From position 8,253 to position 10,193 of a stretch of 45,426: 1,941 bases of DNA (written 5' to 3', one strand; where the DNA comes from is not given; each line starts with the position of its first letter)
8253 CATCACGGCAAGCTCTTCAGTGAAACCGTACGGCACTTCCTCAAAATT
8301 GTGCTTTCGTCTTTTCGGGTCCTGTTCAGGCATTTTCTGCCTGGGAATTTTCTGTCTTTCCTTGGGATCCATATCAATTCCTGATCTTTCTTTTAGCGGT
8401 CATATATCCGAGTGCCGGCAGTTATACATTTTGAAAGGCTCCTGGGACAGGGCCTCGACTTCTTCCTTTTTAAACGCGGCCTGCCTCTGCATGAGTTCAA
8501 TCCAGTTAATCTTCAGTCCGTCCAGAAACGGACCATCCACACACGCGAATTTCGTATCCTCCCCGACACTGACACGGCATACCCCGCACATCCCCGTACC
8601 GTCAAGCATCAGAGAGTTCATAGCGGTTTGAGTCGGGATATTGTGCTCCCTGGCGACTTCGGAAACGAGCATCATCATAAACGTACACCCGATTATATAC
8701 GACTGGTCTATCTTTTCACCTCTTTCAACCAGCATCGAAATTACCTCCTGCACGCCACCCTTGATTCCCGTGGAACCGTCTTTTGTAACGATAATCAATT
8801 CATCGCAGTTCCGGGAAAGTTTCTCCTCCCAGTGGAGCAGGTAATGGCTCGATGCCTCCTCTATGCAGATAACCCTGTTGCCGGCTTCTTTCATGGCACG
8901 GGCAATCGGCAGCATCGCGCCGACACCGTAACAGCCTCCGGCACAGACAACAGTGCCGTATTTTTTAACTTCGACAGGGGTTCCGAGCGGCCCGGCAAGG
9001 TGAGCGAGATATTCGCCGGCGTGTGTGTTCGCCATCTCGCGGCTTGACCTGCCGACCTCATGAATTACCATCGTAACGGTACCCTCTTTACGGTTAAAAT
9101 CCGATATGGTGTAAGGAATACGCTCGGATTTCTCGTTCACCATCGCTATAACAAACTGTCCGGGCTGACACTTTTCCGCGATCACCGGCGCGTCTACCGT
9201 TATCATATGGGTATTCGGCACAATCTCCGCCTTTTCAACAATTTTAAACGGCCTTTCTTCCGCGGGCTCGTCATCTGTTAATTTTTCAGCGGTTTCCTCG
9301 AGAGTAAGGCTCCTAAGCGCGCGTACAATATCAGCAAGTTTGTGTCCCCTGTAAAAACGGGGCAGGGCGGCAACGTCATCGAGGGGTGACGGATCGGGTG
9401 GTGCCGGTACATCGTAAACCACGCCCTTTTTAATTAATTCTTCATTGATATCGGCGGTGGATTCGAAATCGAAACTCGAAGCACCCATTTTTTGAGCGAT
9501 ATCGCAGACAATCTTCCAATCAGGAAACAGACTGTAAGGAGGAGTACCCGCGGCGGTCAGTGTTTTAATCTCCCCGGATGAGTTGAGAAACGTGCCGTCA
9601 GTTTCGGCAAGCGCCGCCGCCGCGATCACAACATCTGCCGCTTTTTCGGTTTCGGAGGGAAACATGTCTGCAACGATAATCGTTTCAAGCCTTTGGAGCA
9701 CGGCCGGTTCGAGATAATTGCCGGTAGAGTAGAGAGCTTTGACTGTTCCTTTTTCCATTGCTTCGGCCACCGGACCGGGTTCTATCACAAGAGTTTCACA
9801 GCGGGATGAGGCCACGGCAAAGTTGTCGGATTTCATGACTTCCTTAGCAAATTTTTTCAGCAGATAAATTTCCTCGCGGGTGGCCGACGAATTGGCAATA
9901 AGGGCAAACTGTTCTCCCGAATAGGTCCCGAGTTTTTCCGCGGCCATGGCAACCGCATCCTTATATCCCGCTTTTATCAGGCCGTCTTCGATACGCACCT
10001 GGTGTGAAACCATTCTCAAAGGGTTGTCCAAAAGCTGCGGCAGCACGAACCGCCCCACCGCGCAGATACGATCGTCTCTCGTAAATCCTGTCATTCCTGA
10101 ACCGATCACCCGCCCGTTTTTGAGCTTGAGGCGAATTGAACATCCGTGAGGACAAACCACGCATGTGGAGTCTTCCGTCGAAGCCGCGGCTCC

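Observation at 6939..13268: Operon of NuoE-like, NuoF-like, a NuoG-like::NfnA fusion and NfnB/GltD-like: candidate Bfu/Stn-type electron-bifurcating NAD(P)H-ferredoxin oxidoreductase with a fused NfnA module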

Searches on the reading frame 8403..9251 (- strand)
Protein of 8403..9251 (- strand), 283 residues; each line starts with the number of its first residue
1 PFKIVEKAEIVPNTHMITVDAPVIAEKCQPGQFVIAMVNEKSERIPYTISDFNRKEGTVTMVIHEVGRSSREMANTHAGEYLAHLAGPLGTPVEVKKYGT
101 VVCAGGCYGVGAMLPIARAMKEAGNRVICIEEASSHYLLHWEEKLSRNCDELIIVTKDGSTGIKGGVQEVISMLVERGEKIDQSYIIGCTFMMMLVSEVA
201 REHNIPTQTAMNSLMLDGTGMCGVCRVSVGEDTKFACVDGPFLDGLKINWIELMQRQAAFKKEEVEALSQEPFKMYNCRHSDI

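Call 53: search_solved_structures(query=window:8403-9251:-, max_evalue=1e-8, show_alignments=5)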
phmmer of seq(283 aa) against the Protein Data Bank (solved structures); distinct sequences matched with E-value up to 1e-8: 5.
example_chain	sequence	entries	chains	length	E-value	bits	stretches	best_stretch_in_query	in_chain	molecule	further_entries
5jca_S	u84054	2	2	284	4.6e-73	249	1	2-270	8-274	NADH-dependent Ferredoxin:NADP Oxidoreductase (NfnI) subunit beta | NADH-dependent Ferredoxin:NADP Oxidoreductase subunit beta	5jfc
4ylf_A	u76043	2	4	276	1.7e-60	207.9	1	3-269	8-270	Dihydroorotate dehydrogenase B (NAD(+)), electron transfer subunit homolog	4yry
5vj7_B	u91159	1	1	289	4.8e-47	163.7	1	2-269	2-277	Ferredoxin-NADP(+) reductase subunit alpha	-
5ksw_B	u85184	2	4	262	7e-12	48.4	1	4-245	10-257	Dihydroorotate dehydrogenase B (NAD(+)), electron transfer subunit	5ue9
3lrx_A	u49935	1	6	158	1.2e-11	47.6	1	79-219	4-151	Putative hydrogenase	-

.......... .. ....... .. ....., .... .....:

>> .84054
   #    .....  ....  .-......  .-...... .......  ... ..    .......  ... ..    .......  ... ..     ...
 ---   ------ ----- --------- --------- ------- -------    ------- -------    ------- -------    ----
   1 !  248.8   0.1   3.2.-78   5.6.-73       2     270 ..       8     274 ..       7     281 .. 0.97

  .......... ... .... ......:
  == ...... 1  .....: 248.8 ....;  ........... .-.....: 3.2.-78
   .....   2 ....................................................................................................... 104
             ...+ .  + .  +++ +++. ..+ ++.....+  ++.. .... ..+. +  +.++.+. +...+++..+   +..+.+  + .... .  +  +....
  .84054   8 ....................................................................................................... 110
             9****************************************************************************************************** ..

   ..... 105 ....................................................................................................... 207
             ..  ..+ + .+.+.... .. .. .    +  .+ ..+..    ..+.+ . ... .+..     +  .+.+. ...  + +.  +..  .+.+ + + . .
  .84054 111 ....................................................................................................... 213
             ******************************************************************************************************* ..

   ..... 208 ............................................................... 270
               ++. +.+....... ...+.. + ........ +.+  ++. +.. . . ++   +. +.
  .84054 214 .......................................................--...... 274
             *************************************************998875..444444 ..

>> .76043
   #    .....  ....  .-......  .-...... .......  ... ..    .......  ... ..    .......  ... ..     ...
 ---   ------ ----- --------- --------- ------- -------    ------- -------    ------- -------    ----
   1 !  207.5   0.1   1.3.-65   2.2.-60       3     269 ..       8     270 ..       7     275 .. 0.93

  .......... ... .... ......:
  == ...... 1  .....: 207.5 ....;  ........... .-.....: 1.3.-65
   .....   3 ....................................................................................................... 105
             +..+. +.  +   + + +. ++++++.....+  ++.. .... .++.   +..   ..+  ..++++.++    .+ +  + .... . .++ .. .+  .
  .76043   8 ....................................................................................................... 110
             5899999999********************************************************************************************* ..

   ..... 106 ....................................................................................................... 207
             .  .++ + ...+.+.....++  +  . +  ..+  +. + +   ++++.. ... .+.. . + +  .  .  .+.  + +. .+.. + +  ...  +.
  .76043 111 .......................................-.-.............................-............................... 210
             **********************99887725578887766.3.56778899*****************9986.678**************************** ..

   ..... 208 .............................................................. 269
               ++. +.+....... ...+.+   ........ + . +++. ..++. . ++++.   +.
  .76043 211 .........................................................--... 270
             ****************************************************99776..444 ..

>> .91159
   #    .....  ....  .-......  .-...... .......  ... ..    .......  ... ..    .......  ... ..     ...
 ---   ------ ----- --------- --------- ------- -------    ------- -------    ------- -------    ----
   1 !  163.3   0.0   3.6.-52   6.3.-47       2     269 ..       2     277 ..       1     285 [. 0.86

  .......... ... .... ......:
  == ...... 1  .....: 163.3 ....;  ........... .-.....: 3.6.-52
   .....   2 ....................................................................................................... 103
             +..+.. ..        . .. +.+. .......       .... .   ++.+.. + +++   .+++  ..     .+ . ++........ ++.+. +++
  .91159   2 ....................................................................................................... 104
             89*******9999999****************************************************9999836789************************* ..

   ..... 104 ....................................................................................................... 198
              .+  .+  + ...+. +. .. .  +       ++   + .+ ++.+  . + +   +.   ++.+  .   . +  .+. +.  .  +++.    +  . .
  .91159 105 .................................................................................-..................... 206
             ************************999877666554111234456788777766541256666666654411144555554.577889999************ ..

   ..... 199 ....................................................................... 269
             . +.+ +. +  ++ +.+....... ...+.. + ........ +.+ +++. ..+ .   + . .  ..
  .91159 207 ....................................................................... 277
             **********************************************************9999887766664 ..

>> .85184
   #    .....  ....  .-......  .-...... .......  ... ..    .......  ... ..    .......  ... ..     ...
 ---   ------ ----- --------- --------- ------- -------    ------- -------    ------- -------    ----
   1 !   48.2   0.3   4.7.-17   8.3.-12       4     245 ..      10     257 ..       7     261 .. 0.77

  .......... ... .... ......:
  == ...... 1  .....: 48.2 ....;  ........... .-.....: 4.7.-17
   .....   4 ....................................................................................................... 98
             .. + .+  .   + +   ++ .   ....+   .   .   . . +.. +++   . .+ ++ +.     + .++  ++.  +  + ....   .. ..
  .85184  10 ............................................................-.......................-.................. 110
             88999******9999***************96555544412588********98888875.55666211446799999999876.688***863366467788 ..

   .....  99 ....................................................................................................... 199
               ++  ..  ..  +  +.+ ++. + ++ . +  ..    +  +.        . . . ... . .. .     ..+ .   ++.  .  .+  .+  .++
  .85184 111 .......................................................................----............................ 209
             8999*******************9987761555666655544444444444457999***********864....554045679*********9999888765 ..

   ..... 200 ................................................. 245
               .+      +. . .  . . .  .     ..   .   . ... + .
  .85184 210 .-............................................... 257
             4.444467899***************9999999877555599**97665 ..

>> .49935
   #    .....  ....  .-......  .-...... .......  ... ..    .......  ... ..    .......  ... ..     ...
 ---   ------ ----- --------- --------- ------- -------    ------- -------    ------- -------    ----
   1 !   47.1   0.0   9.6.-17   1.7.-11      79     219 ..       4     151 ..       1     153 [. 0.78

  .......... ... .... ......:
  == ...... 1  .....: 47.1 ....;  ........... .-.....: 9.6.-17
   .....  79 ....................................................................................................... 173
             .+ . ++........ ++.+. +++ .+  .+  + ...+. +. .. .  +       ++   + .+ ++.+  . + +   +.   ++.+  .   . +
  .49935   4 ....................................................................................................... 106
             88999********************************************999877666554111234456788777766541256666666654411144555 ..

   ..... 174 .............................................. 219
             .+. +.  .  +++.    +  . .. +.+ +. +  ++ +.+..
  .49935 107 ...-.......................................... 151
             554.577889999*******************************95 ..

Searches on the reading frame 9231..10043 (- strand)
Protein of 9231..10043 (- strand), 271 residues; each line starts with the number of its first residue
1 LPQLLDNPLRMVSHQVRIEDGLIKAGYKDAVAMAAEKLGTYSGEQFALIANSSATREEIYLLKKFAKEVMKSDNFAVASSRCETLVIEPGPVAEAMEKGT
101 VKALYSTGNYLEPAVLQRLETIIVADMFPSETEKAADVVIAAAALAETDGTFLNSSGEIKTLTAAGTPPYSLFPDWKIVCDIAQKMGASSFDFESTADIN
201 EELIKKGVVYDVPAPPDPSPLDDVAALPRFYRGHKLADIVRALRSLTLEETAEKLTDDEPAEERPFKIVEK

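Call 68: search_protein_representatives(protein=window:9231-10043:-)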
Query: 271 residues. Proteins with E-value up to 0.001 (for the whole library): 2151; up to 1e-10: 268; up to 1e-30: 4. The best 150 are listed.
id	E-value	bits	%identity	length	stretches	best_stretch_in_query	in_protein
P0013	2.6e-94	331.9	61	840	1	1-271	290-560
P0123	2.6e-53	197.6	59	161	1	94-242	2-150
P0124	5.5e-51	189.9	46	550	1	1-251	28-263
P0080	5.5e-32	127.7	38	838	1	26-248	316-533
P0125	3.6e-30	121.8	33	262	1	1-250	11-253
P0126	8.3e-30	120.6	35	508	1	2-250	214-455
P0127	3.2e-28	115.4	31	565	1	10-246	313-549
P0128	9.1e-28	113.9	36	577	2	92-245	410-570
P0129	8.9e-27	110.7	34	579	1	3-239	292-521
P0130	3.2e-26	108.8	37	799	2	82-204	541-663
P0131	8.1e-26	107.5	33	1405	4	91-203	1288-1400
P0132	1.4e-25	106.7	35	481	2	87-203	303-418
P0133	3.6e-25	105.4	34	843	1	13-254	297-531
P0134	3.1e-24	102.3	31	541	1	2-249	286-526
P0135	3.9e-24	102.0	30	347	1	7-251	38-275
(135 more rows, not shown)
